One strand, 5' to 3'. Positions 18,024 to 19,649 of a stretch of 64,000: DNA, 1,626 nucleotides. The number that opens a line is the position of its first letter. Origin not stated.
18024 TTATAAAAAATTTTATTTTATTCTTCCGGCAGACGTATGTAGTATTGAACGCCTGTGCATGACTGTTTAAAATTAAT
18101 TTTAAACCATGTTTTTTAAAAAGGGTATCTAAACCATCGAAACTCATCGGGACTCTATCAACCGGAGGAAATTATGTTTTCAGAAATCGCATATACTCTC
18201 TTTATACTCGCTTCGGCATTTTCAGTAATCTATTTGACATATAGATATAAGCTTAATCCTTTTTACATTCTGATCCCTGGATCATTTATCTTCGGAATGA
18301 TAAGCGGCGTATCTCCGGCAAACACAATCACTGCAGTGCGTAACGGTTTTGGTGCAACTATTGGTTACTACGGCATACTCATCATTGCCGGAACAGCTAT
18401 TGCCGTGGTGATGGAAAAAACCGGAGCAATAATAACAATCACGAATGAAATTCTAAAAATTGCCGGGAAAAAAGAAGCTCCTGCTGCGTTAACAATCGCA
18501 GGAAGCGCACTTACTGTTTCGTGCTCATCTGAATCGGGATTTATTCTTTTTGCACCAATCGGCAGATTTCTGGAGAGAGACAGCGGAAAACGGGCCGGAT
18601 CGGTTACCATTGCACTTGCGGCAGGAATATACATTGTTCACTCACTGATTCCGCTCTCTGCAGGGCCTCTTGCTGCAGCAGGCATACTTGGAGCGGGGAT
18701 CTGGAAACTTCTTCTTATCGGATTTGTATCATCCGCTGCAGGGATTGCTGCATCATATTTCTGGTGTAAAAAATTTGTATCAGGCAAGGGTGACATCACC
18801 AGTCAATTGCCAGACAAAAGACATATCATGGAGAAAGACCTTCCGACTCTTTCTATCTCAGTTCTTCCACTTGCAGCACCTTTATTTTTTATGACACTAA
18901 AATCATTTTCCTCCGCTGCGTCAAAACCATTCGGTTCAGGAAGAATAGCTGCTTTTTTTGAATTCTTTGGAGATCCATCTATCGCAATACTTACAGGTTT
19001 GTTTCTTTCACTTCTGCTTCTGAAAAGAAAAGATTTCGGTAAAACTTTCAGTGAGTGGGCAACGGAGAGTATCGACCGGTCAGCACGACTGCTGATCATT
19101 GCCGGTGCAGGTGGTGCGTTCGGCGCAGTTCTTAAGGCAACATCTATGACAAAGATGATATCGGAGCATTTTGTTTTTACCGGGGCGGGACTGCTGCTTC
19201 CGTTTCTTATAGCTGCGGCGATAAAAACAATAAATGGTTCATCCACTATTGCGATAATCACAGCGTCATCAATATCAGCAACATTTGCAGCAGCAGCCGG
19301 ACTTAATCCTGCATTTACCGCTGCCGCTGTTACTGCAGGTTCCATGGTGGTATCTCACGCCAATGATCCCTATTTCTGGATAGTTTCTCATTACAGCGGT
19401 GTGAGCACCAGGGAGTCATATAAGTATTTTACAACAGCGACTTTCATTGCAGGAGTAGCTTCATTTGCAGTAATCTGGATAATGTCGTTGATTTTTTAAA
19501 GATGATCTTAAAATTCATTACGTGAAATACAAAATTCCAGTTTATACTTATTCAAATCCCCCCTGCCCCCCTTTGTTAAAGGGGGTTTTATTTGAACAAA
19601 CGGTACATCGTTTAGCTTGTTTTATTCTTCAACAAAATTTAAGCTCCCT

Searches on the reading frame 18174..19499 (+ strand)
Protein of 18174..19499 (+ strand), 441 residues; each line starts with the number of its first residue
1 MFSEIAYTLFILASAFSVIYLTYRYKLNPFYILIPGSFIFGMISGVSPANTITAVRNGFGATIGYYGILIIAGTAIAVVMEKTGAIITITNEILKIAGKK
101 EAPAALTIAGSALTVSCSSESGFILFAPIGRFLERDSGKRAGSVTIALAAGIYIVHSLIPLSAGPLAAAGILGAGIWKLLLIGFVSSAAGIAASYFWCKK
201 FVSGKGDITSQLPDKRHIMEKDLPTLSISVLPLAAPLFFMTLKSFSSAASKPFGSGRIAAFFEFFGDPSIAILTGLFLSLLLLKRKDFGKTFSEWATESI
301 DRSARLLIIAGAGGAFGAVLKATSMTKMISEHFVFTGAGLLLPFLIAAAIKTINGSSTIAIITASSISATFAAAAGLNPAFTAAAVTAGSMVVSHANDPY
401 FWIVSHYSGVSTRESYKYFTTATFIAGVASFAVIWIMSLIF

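Call 39: search_protein_families(library=ncbifam, proteins=[window:18174-19499:+], max_evalue=0.00001)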
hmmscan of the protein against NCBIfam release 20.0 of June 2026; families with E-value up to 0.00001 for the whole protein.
window:18174-19499:+ (441 aa): 7 families
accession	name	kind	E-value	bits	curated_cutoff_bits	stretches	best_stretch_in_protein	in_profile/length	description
TIGR00791.1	gntP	subfamily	6e-62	210.1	292.75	1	16-440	11-438/439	gluconate:H+ symporter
NF011560.0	PRK14984.1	equivalog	2.4e-43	149.1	744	1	18-437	13-434/438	gluconate transporter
NF007332.0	PRK09821.1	equivalog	4.5e-42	144.5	524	1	12-440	11-453/454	GntP family transporter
NF007395.0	PRK09921.1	equivalog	7.6e-41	140.6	618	1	11-440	11-444/445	D-serine transporter DsdX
NF007781.0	PRK10472.1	equivalog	1.2e-38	133.2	625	1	5-434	4-438/446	gluconate transporter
NF007459.0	PRK10034.1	equivalog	2.1e-30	106.2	647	1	16-440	14-446/447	gluconate permease GntP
NF040536.2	export_ArsQ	equivalog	3.6e-17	62.3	480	1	145-434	117-396/400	arsinothricin export permease ArsQ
